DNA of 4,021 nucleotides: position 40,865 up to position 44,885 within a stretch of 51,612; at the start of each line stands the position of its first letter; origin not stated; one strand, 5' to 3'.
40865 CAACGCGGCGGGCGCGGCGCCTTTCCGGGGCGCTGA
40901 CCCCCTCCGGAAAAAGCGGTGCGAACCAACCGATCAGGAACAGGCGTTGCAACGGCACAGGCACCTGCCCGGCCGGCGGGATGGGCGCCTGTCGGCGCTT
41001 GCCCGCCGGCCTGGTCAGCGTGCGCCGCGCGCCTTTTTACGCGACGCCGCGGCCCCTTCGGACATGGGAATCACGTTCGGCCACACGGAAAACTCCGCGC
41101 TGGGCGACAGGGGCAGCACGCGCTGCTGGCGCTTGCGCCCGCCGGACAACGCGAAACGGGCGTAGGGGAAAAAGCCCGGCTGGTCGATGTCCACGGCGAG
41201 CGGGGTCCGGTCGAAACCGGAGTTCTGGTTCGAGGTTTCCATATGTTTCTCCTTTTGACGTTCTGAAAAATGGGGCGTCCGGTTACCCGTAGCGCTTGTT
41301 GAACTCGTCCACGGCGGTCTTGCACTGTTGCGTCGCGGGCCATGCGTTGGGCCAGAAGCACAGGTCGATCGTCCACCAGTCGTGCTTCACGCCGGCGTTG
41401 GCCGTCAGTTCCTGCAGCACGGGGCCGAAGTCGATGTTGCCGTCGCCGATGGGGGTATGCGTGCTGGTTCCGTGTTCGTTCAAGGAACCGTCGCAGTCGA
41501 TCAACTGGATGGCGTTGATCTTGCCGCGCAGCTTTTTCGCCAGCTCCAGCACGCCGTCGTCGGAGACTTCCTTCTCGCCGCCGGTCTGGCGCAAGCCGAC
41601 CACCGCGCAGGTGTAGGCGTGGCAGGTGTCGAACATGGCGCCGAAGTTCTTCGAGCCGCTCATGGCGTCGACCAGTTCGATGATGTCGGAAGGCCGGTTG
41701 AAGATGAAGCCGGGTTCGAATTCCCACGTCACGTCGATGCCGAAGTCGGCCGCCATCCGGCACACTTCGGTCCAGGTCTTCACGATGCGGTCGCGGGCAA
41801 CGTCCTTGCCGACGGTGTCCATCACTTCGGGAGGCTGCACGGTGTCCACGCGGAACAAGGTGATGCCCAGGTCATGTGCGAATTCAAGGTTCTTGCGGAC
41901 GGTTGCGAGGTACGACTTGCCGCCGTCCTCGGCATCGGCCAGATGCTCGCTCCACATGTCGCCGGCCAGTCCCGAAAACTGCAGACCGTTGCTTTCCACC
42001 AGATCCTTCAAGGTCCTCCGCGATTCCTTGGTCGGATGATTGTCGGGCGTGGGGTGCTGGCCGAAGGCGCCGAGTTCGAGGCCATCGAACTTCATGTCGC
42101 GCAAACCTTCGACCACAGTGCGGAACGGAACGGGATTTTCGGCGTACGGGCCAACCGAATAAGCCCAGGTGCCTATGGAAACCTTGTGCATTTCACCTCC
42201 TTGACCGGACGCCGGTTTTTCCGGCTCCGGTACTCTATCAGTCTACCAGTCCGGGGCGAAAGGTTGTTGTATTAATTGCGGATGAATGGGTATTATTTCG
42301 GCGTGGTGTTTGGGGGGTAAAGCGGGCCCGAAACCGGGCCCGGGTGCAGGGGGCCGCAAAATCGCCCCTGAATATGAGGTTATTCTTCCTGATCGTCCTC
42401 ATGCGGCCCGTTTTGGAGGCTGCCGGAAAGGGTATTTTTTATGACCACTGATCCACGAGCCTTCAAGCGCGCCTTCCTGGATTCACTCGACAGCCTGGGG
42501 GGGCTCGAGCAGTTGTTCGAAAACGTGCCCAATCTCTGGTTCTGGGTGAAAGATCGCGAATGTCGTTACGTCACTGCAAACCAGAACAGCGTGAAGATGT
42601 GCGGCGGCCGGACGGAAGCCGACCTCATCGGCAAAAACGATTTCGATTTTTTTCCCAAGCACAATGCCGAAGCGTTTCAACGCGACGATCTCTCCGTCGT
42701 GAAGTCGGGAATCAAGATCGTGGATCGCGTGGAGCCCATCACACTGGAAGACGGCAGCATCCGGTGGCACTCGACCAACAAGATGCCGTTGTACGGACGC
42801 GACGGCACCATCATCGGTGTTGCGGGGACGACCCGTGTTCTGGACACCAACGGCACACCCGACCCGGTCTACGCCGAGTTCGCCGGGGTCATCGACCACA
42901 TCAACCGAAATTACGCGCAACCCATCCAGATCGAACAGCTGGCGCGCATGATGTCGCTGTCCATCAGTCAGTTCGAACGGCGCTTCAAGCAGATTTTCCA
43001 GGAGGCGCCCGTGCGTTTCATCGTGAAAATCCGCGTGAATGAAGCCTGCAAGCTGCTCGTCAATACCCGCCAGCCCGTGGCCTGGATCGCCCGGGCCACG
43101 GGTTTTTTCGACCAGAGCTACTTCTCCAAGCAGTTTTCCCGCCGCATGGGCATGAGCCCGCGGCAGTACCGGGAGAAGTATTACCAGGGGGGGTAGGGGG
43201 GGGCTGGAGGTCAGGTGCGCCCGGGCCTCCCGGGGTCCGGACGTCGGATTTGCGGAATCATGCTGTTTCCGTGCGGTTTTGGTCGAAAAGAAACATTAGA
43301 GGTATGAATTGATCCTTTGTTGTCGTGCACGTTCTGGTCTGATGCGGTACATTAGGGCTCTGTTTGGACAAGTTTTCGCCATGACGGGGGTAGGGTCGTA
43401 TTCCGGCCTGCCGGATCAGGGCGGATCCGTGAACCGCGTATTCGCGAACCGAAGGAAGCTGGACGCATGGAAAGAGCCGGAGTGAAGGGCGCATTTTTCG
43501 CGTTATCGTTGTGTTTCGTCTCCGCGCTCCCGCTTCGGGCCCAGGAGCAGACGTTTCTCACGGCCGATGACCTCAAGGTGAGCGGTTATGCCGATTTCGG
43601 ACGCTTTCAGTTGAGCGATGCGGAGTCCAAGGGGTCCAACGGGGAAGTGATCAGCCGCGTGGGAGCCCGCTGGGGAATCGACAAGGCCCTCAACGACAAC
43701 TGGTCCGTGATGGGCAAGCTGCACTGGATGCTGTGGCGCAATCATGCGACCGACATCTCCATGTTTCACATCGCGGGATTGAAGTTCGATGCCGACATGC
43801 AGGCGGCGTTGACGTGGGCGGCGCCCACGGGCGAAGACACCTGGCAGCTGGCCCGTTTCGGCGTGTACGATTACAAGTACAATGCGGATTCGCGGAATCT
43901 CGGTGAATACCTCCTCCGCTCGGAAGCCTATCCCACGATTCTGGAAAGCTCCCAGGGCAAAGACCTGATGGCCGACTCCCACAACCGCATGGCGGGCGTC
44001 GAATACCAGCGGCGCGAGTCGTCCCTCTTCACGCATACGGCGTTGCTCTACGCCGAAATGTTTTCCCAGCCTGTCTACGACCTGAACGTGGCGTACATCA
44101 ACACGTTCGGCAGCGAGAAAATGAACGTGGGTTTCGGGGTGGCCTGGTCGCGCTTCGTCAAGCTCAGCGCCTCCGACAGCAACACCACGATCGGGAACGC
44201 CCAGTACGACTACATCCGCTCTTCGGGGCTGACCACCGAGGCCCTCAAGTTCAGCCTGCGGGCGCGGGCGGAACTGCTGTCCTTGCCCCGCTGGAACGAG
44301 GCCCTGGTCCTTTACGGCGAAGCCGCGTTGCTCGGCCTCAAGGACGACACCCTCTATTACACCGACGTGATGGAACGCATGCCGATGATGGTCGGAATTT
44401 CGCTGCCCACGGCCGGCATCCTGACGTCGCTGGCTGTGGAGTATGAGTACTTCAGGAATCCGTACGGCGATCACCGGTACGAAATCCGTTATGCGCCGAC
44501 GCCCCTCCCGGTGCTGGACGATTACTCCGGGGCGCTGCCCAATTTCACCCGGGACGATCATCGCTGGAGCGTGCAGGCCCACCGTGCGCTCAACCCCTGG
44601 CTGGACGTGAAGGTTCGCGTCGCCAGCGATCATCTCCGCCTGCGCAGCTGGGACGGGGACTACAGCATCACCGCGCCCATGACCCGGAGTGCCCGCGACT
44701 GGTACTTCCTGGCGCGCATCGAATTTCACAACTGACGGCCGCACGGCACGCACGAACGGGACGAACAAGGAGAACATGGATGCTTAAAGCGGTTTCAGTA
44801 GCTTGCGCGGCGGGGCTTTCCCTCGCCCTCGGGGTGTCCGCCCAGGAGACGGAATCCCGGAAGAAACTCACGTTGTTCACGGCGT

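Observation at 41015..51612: Candidate undescribed cell-envelope sugar-oxidation/uptake locus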

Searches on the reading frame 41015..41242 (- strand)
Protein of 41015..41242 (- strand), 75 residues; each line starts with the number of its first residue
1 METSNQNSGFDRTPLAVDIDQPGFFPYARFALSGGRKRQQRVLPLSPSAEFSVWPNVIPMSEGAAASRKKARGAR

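Call 4: search_protein_families(library=pfam, proteins=[window:41015-41242:-], max_evalue=0.01)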
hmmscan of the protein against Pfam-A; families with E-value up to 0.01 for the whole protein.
window:41015-41242:- (75 aa): 0 families

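Call 5: search_protein_families(library=ncbifam, proteins=[window:41015-41242:-], max_evalue=0.01)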
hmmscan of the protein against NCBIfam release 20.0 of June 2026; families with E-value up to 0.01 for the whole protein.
window:41015-41242:- (75 aa): 0 families

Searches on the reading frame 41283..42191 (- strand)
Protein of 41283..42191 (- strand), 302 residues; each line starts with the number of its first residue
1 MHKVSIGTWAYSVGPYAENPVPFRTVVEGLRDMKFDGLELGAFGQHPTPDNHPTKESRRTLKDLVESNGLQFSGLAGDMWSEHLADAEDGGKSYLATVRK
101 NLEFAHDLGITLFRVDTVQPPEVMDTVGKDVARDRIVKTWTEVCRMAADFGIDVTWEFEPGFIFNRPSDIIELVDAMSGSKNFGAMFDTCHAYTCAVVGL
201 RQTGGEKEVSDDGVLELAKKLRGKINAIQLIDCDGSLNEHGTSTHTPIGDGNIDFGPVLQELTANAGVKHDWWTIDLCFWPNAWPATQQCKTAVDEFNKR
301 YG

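Call 4: search_protein_families(library=pfam, proteins=[window:41283-42191:-], max_evalue=0.01)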
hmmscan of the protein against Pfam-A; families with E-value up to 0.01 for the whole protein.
window:41283-42191:- (302 aa): 1 family
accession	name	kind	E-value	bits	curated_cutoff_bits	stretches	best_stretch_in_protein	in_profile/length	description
PF01261.30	AP_endonuc_2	-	1e-27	97.9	31.1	1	30-264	4-218/249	Xylose isomerase-like TIM barrel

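Call 5: search_protein_families(library=ncbifam, proteins=[window:41283-42191:-], max_evalue=0.01)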
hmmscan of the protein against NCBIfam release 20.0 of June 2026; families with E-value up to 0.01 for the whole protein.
window:41283-42191:- (302 aa): 2 families
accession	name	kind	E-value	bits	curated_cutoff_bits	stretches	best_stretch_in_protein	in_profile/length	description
NF051856.1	PsicseEpim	equivalog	0.00058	19.7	300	1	25-191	20-186/287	D-psicose 3-epimerase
TIGR04379.1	myo_inos_iolE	equivalog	0.00073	19.2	290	0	21-194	23-188/290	myo-inosose-2 dehydratase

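Call 48: search_solved_structures(query=window:41283-42188:-, max_evalue=0.01)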
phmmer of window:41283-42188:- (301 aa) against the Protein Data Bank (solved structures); distinct sequences matched with E-value up to 0.01: 1.
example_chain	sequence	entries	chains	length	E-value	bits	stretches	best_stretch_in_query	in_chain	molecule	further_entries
3wqo_A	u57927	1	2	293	9.6e-05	25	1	95-195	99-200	Uncharacterized protein MJ1311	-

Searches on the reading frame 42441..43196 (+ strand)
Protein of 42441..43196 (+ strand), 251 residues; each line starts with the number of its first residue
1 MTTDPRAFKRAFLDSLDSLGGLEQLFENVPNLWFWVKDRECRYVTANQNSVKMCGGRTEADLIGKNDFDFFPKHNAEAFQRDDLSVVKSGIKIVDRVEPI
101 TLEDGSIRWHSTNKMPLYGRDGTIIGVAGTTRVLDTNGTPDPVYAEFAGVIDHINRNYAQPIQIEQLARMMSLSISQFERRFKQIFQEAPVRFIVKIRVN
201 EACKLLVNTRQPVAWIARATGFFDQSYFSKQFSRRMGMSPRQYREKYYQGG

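Call 4: search_protein_families(library=pfam, proteins=[window:42441-43196:+], max_evalue=0.01)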
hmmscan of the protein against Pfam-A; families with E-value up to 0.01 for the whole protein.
window:42441-43196:+ (251 aa): 5 families
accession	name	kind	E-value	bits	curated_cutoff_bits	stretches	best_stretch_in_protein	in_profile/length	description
PF12833.13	HTH_18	-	5.5e-22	78.3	33.6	1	167-245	1-79/80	Helix-turn-helix domain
PF00165.29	HTH_AraC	-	8.3e-18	64.5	26.6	2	209-244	7-41/42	Bacterial regulatory helix-turn-helix proteins, AraC family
PF08448.16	PAS_4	-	2.1e-15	57.3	23.1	1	26-133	1-104/110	PAS fold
PF13426.13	PAS_9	-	8.9e-05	23.2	27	1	33-130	3-97/103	PAS domain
PF13188.13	PAS_8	-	0.0069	16.7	21.8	0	22-77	3-53/65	PAS domain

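Call 5: search_protein_families(library=ncbifam, proteins=[window:42441-43196:+], max_evalue=0.01)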
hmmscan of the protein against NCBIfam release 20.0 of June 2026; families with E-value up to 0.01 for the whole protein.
window:42441-43196:+ (251 aa): 34 families (the best 25 are shown)
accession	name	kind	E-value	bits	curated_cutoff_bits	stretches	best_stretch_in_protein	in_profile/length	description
NF007860.0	PRK10572.1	equivalog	2e-18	66.2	208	1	150-247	188-285/292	arabinose operon transcriptional regulator AraC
NF006902.0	PRK09393.1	equivalog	2.3e-16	59.9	425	1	146-247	221-322/327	transcriptional regulator FtrA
NF047455.1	TF_Staph_AryK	equivalog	2.7e-16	59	850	1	149-248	161-260/759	transcriptional regulator AryK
NF010028.0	PRK13503.1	equivalog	1.8e-15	57.1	288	1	148-246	174-272/278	HTH-type transcriptional activator RhaS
NF052371.1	TransRegGbdRPseu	equivalog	7.6e-15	54.8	480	1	148-246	228-326/365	choline metabolism transcriptional regulator GbdR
TIGR04094.1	adjacent_YSIRK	equivalog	1.4e-14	53.9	200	1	148-244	288-383/383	YSIRK-targeted surface antigen transcriptional regulator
NF007693.0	PRK10371.1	equivalog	8e-14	51.5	253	1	150-245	203-298/309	transcriptional regulator MelR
TIGR02297.1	HpaA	equivalog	8.2e-14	51.5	274.65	1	154-246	195-287/287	4-hydroxyphenylacetate catabolism regulatory protein HpaA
NF047788.1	TransRegPocR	equivalog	3.8e-13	49.4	500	1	149-249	193-293/296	transcriptional regulator PocR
NF049932.1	TranspRegBtr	equivalog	7e-13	47.9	900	1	153-246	172-265/531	bacillibactin transport transcriptional regulator Btr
NF040475.1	chlor_reg_RclR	equivalog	3.4e-12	46.3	400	1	150-246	182-278/284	reactive chlorine-specific transcriptional regulator RclR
NF007243.0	PRK09685.1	equivalog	2.4e-11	43.6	199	1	139-247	192-302/303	transcriptional regulator FeaR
NF012144.2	ramA_TF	equivalog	8.4e-11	42.3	180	1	150-246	10-106/108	RamA family antibiotic efflux transcriptional regulator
NF007584.0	PRK10219.1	equivalog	1.2e-09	38.5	174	1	150-246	10-106/107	superoxide response transcriptional regulator SoxS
NF049968.1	QhpR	equivalog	1.9e-09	37.1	250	1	160-244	201-284/284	AraC-like transcriptional regulator QhpR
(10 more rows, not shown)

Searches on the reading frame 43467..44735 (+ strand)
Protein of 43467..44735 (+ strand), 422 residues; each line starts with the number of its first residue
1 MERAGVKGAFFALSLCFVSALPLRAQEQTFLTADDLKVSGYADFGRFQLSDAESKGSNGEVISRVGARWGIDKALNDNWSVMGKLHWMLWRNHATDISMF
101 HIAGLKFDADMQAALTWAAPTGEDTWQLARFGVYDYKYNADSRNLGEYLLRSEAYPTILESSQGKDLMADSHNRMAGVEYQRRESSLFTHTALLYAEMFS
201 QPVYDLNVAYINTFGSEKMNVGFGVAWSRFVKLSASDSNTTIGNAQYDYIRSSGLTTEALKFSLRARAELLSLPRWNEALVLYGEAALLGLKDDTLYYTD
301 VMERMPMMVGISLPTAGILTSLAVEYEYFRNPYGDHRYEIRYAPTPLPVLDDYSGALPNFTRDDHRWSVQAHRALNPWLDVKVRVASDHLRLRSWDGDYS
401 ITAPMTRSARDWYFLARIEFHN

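Call 4: search_protein_families(library=pfam, proteins=[window:43467-44735:+], max_evalue=0.01)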
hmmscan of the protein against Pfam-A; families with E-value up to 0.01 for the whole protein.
window:43467-44735:+ (422 aa): 0 families

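Call 5: search_protein_families(library=ncbifam, proteins=[window:43467-44735:+], max_evalue=0.01)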
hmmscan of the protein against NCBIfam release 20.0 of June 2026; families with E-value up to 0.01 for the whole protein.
window:43467-44735:+ (422 aa): 0 families
